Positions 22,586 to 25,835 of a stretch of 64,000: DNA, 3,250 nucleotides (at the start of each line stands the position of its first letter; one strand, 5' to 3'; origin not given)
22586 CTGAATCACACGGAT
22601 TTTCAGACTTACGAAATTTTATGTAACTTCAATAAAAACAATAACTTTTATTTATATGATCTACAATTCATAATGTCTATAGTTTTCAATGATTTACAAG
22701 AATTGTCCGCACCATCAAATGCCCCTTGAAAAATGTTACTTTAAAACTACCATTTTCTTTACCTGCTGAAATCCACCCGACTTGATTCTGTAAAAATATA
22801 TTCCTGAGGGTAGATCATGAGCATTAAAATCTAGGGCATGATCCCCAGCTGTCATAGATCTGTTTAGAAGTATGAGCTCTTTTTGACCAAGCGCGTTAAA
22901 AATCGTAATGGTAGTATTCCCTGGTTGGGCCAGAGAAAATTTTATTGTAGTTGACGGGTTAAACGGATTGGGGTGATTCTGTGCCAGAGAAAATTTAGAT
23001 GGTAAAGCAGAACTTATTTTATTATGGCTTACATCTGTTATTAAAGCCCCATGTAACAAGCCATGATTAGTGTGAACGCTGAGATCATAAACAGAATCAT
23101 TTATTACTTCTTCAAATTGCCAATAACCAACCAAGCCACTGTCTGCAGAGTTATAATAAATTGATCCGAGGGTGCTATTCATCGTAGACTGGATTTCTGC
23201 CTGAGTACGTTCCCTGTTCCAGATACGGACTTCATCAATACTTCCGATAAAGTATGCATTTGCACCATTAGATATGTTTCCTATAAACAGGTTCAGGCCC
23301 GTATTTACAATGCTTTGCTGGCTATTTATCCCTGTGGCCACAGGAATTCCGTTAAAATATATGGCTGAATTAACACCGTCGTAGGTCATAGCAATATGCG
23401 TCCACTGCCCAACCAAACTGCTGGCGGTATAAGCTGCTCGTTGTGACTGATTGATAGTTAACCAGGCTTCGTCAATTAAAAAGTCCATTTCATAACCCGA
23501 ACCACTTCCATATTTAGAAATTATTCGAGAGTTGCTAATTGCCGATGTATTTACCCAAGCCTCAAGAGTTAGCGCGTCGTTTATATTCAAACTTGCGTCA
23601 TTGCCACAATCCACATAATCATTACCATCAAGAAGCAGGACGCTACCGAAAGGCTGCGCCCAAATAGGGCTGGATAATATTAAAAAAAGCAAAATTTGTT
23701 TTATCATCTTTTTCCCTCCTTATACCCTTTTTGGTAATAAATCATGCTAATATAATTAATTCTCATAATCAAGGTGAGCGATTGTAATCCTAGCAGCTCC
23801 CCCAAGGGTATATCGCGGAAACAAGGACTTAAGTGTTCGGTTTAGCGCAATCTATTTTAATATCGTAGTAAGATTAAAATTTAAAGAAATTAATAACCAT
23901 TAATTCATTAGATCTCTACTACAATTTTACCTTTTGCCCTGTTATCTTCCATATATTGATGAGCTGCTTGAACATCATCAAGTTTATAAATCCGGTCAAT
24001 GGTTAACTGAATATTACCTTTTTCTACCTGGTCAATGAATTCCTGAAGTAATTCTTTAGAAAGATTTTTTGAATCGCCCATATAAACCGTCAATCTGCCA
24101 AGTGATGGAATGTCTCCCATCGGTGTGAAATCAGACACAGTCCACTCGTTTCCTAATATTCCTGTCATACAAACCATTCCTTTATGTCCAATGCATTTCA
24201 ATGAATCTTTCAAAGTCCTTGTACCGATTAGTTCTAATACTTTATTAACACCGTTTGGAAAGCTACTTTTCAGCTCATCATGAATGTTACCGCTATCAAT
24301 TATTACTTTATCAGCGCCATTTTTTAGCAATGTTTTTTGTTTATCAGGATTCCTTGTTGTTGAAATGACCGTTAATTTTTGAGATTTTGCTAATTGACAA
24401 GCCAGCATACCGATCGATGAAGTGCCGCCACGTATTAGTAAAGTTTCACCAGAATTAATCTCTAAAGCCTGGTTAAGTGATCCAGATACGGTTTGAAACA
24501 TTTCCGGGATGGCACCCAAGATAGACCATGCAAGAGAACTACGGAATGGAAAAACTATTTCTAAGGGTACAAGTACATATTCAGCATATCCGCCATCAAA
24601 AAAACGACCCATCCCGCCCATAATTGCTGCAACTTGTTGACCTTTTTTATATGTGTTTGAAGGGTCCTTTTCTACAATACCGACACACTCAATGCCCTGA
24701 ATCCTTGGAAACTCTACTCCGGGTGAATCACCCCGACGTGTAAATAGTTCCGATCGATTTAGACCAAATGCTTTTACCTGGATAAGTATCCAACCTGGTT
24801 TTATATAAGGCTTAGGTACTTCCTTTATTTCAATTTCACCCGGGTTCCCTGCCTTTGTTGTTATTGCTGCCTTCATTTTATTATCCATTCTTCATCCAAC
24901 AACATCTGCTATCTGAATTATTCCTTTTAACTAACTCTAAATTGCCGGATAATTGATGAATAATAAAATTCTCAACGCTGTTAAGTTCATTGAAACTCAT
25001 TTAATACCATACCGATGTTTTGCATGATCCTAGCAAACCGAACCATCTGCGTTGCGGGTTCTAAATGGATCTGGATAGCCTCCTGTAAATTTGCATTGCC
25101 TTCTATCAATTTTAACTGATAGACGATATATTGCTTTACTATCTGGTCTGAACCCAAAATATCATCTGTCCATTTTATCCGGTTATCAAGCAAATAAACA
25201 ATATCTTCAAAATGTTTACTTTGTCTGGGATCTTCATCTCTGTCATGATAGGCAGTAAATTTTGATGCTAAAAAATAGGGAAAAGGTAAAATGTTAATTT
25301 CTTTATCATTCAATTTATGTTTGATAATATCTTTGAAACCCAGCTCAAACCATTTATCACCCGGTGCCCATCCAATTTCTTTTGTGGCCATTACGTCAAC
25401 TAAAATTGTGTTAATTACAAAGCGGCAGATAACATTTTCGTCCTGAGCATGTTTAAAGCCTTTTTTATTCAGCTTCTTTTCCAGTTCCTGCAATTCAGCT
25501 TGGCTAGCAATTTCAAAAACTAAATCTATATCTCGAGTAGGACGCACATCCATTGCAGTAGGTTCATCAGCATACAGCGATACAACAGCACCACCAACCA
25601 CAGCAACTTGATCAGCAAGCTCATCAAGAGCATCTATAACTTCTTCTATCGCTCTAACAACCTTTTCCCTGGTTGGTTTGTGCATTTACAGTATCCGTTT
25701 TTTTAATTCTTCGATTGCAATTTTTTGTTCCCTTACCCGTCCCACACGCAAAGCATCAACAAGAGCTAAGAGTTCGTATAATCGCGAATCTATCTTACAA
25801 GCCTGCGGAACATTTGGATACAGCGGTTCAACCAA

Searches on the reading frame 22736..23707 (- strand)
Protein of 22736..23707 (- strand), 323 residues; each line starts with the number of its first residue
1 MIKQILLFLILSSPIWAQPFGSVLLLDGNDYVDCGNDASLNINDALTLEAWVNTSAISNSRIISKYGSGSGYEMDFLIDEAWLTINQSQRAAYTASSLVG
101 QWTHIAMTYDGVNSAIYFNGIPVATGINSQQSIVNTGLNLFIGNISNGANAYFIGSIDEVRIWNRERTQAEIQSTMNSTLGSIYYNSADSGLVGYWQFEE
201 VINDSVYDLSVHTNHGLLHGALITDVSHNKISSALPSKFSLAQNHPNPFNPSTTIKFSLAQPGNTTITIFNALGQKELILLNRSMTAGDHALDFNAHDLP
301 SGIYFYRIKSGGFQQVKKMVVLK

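Call 9: search_protein_families(library=pfam, proteins=[window:22736-23707:-], max_evalue=0.01)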
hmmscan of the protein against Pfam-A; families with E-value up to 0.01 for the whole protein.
window:22736-23707:- (323 aa): 3 families
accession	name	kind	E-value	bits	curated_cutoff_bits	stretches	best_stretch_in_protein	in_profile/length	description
PF13385.13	Laminin_G_3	-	5.8e-28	98.4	27.6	1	27-173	2-151/151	Concanavalin A-like lectin/glucanases superfamily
PF18962.6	Por_Secre_tail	-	1.9e-11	44.5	27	1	246-321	3-75/75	Secretion system C-terminal sorting domain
PF13585.12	CHU_C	-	0.0016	19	27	0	260-316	24-79/86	CHU_C Type IX secretion signal domain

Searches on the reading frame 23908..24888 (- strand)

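Call 9: search_protein_families(library=pfam, proteins=[window:23908-24888:-], max_evalue=0.01)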
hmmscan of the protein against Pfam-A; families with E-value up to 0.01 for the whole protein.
window:23908-24888:- (326 aa): 3 families
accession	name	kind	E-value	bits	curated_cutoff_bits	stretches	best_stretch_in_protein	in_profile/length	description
PF13602.12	ADH_zinc_N_2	-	8.1e-20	72.5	27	1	191-324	2-134/134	Zinc-binding dehydrogenase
PF00107.32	ADH_zinc_N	-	4.1e-16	59.5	31.8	1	159-255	2-97/129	Zinc-binding dehydrogenase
PF08240.17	ADH_N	-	1.7e-13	51.1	23.5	1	30-114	1-101/104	Alcohol dehydrogenase GroES-like domain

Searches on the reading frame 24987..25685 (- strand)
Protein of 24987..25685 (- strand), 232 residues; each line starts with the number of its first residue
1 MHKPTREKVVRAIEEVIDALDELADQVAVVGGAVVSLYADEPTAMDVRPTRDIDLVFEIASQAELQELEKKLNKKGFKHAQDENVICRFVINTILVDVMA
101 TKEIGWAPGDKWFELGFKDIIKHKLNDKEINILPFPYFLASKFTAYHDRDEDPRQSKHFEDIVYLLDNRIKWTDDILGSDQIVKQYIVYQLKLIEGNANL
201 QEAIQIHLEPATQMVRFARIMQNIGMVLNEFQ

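Call 9: search_protein_families(library=pfam, proteins=[window:24987-25685:-], max_evalue=0.01)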
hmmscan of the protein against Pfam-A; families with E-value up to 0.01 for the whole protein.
window:24987-25685:- (232 aa): 3 families
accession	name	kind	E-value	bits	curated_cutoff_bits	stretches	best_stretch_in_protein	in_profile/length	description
PF08843.17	AbiEii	-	1.1e-09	39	22.5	1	20-171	8-171/238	Nucleotidyl transferase AbiEii toxin, Type IV TA system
PF10706.15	Aminoglyc_resit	-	0.0072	16.9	21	0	13-91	2-72/149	Aminoglycoside-2''-adenylyltransferase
PF10620.15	MdcG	-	0.008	16.5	26.5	0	8-73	12-74/121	Phosphoribosyl-dephospho-CoA transferase MdcG C-terminal domain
